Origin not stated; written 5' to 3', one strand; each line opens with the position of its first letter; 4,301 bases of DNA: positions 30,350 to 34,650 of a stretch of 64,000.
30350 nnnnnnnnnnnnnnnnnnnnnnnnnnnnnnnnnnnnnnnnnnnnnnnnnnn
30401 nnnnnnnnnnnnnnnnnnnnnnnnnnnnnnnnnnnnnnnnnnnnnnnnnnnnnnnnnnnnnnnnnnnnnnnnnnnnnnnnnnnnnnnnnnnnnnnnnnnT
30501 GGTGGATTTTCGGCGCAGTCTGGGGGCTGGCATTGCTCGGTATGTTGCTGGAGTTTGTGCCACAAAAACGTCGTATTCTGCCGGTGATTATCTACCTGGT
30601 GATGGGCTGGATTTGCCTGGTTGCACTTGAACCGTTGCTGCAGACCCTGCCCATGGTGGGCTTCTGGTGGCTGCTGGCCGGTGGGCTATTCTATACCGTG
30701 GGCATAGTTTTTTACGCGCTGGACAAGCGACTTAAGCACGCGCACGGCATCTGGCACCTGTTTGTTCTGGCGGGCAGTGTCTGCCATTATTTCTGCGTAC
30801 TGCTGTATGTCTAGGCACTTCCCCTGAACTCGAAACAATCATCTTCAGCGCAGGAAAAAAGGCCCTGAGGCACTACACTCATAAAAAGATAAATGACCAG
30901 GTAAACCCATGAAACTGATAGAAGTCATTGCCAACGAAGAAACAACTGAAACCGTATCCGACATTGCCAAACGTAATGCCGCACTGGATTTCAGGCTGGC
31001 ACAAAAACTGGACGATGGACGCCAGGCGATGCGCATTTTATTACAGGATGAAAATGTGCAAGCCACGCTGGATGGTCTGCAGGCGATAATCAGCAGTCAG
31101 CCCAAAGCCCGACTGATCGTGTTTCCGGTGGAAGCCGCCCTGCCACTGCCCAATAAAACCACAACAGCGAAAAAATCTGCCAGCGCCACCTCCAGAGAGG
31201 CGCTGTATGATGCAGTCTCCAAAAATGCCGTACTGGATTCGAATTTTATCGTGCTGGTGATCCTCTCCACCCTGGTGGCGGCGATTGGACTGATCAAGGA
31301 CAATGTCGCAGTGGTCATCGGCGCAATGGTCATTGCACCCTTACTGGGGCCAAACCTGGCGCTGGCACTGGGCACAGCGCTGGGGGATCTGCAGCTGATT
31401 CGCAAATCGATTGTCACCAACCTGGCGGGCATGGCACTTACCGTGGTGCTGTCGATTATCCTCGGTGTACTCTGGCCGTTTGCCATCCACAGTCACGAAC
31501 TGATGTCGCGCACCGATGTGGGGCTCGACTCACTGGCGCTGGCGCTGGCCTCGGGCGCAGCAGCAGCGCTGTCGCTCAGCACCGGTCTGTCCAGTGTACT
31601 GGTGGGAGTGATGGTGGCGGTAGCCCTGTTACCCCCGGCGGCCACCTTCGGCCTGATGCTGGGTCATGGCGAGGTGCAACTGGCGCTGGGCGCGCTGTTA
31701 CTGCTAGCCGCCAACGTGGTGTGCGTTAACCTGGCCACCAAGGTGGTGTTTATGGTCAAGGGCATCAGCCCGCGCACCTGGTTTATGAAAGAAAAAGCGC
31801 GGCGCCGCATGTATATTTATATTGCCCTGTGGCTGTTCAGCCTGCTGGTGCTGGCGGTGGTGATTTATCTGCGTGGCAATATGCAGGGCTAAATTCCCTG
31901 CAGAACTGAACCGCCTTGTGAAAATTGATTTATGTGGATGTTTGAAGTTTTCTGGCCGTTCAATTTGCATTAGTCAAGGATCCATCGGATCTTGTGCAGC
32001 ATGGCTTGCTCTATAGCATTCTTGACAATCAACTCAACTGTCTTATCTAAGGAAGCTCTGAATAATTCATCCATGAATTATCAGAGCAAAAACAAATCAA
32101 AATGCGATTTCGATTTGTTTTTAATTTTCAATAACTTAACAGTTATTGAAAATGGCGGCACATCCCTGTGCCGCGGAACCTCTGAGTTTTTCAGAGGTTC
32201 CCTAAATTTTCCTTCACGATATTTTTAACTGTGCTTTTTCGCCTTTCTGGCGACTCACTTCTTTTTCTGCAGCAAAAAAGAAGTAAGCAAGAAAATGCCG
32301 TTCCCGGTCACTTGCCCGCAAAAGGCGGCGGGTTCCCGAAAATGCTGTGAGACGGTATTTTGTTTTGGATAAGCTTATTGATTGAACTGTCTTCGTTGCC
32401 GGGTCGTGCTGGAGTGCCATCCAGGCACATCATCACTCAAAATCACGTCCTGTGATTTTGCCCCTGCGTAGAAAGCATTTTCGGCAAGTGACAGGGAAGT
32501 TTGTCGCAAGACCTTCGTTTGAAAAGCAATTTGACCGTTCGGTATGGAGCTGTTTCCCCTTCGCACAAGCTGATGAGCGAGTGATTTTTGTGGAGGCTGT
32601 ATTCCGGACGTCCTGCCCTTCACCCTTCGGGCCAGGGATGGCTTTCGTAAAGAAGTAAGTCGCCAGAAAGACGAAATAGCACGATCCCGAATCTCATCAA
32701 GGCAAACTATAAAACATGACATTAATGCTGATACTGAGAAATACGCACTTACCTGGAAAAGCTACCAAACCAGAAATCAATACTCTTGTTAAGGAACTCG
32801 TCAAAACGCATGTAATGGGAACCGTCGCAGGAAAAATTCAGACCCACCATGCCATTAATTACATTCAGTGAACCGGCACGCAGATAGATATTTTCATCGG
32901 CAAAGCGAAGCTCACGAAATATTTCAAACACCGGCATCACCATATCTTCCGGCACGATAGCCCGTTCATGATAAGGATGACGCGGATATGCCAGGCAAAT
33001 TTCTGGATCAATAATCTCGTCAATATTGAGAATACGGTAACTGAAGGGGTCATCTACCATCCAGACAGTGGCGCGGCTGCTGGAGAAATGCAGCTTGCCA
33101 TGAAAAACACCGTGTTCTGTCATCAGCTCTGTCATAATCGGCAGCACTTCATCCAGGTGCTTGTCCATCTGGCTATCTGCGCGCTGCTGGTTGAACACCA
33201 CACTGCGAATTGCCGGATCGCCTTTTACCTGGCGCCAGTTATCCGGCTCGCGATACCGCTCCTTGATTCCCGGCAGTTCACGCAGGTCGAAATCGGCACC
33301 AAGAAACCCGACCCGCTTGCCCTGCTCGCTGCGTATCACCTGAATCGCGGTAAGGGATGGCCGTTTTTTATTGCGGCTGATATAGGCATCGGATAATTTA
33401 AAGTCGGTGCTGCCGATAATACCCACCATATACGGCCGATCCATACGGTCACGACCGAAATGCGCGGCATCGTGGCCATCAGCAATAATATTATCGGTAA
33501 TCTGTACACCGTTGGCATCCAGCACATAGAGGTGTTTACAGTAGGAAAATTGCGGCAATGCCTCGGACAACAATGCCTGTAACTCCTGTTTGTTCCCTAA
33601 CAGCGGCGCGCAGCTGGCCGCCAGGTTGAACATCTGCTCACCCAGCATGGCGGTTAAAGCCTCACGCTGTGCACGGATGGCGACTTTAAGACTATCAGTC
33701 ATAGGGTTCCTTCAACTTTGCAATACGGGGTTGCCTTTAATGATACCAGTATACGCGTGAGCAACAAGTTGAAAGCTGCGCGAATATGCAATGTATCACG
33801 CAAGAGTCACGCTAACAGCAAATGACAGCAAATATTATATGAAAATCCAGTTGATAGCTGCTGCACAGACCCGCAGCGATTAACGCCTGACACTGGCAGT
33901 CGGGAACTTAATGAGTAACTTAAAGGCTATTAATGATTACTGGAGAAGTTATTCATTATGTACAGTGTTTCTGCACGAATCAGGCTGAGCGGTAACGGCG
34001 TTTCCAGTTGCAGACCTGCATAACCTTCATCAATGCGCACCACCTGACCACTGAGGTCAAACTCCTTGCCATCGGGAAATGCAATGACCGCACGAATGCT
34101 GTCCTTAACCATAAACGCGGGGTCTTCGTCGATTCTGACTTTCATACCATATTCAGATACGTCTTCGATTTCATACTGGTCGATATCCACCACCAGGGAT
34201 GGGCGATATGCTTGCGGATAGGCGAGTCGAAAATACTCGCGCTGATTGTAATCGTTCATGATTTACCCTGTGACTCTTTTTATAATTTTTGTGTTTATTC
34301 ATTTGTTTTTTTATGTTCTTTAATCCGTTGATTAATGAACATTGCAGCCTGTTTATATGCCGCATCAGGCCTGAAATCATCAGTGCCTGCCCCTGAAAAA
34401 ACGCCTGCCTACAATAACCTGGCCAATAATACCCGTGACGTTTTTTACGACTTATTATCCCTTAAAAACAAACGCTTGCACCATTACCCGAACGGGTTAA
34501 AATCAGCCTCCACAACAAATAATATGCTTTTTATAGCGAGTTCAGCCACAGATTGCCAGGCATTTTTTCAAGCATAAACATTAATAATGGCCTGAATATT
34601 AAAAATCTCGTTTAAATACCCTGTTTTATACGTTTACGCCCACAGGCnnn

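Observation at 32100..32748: Gene-free 650-bp stretch containing a 34-bp-TIR-bounded ~450-bp element and stacked hairpins. Candidate MITE or structured ncRNA.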

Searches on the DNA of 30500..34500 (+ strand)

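Call 4: search_rna_families(source=window, start=30500, end=34500, threshold=evalue, max_evalue=1, show_alignments=3)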
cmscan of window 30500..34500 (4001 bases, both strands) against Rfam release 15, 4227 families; matches with E-value up to 1: 2.
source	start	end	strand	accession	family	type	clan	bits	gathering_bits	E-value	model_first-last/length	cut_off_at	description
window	32363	32486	-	RF01731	TwoAYGGAY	Cis-reg;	CL00106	35.6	43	0.0042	1-168/168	no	TwoAYGGAY RNA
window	31847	31907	+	RF01684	mascRNA-menRNA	Gene;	-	21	42.5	0.71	1-56/56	no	MALAT1-associated small cytoplasmic RNA/MEN beta RNA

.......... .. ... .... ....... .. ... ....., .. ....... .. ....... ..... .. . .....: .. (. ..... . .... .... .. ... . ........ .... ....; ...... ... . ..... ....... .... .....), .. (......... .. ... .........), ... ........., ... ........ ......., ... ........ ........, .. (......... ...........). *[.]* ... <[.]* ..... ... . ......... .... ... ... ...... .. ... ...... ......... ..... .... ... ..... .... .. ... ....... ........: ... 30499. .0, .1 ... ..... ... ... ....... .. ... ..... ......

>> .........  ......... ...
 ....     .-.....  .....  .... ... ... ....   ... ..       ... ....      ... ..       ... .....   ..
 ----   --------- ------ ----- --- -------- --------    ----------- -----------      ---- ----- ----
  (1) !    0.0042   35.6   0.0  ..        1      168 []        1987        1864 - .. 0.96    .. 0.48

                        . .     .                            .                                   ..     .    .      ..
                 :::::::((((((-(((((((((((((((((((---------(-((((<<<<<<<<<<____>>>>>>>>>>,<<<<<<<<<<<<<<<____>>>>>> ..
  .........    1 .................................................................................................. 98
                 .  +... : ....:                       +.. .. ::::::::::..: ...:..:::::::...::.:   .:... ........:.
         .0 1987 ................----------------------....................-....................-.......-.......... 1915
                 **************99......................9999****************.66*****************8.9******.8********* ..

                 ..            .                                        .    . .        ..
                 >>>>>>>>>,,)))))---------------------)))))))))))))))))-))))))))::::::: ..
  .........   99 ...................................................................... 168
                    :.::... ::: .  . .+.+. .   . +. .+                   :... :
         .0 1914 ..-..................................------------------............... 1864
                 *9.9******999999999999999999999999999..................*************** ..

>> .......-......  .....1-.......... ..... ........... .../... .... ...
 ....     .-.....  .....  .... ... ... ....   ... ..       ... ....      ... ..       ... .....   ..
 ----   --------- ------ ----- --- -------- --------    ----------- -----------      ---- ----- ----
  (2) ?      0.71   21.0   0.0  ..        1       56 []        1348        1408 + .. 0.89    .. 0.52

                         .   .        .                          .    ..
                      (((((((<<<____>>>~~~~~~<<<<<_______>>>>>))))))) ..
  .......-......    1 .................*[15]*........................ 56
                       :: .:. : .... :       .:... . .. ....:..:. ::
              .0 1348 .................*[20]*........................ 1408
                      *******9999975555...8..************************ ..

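Call 6: search_dna_similar(query=window:32100-32748:+, collection=ecoli_genomes, mode=distant)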
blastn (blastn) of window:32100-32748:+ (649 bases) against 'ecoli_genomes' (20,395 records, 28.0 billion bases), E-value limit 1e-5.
No match.

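Call 11: search_dna_similar(query=window:32100-32748:+, collection=plasmids, mode=distant)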
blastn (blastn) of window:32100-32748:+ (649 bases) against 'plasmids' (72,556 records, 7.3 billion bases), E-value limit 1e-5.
No match.

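Call 12: search_dna_similar(query=window:32100-32748:+, collection=phages, mode=distant)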
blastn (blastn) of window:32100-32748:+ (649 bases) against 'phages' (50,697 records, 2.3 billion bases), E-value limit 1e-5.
No match.

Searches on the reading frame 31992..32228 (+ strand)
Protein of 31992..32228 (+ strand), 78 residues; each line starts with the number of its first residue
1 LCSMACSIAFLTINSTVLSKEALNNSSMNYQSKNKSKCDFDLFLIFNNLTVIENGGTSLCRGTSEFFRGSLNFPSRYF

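Call 7: search_protein_families(library=pfam, proteins=[window:31992-32228:+], max_evalue=0.01)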
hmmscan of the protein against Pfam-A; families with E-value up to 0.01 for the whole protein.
window:31992-32228:+ (78 aa): 0 families
